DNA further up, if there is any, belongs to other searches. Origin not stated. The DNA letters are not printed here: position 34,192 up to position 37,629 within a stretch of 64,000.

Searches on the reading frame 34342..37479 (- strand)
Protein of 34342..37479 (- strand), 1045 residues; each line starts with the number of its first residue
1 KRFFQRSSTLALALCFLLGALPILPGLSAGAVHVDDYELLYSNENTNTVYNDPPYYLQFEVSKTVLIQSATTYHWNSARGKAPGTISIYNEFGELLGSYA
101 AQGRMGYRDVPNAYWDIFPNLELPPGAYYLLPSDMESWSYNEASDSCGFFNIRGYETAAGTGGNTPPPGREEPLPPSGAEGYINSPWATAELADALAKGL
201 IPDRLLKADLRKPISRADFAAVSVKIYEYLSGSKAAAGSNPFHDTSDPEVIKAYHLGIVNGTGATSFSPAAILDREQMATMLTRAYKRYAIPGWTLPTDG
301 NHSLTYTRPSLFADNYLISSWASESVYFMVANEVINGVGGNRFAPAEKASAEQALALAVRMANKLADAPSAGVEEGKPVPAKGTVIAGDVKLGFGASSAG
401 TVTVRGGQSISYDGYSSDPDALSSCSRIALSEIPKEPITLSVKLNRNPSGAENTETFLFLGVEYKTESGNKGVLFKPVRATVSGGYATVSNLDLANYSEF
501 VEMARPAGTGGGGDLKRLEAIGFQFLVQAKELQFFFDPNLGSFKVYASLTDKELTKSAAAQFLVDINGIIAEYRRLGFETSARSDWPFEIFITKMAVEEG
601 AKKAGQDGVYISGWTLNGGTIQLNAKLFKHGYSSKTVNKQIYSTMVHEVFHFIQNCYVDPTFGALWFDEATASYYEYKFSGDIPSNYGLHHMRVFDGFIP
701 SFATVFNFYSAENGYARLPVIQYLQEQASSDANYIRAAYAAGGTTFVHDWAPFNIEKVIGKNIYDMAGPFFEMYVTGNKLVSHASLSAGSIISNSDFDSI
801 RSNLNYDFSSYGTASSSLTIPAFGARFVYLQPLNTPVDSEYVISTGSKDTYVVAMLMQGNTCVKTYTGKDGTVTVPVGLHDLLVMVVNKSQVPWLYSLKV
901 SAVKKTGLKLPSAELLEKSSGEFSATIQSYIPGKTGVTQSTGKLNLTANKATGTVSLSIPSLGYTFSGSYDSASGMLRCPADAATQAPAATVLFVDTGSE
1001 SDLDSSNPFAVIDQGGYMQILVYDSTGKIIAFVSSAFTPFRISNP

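Call 62: search_protein_families(library=pfam, proteins=[window:34342-37479:-], max_evalue=0.00001)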
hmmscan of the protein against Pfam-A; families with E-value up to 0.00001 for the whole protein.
window:34342-37479:- (1045 aa): 1 family
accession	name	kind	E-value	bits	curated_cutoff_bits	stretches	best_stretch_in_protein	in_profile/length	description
PF00395.25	SLH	-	1.2e-11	44.8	20.8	0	248-279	13-44/44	S-layer homology domain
